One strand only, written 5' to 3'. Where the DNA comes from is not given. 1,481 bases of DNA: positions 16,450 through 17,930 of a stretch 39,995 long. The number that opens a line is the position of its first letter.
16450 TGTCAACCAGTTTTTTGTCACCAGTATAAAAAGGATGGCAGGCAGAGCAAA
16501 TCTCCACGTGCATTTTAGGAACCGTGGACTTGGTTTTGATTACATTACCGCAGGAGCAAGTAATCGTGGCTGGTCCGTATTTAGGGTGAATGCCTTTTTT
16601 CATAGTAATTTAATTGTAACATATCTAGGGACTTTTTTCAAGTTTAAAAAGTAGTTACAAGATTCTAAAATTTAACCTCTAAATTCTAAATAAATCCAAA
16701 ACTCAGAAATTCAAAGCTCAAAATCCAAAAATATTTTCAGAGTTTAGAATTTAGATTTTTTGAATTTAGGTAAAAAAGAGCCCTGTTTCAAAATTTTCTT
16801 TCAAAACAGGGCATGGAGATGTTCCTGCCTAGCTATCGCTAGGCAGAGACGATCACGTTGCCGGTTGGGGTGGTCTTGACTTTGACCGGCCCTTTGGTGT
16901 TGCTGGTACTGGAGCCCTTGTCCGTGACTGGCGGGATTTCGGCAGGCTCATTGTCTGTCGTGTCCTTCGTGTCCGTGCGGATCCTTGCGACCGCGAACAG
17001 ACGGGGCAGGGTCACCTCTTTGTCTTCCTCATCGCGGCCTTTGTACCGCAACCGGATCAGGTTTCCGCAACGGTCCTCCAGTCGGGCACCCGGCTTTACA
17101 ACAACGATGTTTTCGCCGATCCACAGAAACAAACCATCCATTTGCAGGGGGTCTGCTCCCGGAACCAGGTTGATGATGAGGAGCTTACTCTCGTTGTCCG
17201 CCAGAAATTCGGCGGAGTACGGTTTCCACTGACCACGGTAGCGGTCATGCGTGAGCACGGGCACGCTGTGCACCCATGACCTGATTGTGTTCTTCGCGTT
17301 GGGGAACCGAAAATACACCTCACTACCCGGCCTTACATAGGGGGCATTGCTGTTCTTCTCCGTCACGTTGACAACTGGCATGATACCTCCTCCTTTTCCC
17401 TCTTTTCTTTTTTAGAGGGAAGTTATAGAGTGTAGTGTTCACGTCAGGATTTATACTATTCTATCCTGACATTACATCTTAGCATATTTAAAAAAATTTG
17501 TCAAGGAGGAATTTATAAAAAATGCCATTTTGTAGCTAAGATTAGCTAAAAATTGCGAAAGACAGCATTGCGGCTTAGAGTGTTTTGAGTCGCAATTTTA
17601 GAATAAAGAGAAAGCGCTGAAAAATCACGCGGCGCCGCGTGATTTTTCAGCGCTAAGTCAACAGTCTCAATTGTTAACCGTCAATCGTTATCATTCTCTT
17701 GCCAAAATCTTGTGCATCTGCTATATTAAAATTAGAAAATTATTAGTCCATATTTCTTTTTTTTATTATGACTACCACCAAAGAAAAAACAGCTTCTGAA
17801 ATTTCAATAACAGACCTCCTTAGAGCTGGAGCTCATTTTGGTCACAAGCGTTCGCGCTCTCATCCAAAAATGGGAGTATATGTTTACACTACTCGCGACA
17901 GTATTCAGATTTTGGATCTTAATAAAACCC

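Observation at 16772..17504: Compositionally foreign orphan gene with its own promoter, SD and terminator, inserted between rpmE and rpsB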

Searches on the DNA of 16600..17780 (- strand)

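Call 8: search_rna_families(source=window, start=16600, end=17780, threshold=evalue, max_evalue=10)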
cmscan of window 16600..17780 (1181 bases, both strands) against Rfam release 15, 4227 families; matches with E-value up to 10: 10.
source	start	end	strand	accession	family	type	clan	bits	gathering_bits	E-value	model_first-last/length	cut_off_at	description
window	17511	17649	+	RF04180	BTnc231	Gene; sRNA;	-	24.3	80.4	0.017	1-154/154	no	Bacteroides sRNA BTnc231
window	17490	17553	-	RF00368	sroB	Gene; sRNA;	-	22.9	44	3.6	1-83/83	no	sroB RNA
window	17441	17538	-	RF02528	SSRC41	Gene; sRNA;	-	22.1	60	5.1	1-111/111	no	Streptococcus sRNA SSRC41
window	17363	17479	+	RF00616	LhrC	Gene; sRNA;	CL00114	20.1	110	3.5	1-111/111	no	Listeria LhrC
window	16785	16825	+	RF01345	CRISPR-DR35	Gene; CRISPR;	-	16.2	35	6.2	1-36/36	no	CRISPR RNA direct repeat element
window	17583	17665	+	RF02488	GlsR25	Gene; snRNA; snoRNA; HACA-box;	-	15.6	100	4.3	1-146/146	no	Small nucleolar RNA GlsR25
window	17600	17672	-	RF02417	VR-RNA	Gene; sRNA;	-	15.1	100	1.8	318-391/397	no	VR-RNA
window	17616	17780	-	RF02637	EF0408_EF0409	Gene; sRNA;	-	13.2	440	1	237-412/412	5'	Enterococcus sRNA EF0408_EF0409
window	17325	17416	-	RF02158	NPPA-AS1_3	Gene; lncRNA;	-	13.1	55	4.6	1-108/108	no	NPPA antisense RNA 1 conserved region 3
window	17196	17228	-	RF02172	RFPL3-AS1_2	Gene; lncRNA;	-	11.6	40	4.8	39-71/71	no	RFPL3 antisense RNA 1 conserved region 2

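Call 105: search_rna_families(source=L050, start=13900, end=15600, threshold=gathering)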
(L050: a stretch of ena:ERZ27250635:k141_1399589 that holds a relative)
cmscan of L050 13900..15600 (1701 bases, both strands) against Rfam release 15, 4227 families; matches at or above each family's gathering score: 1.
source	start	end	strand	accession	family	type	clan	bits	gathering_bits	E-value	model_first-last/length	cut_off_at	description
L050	15247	15317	-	RF00005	tRNA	Gene; tRNA;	CL00001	62.5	29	9.7e-13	1-71/71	no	tRNA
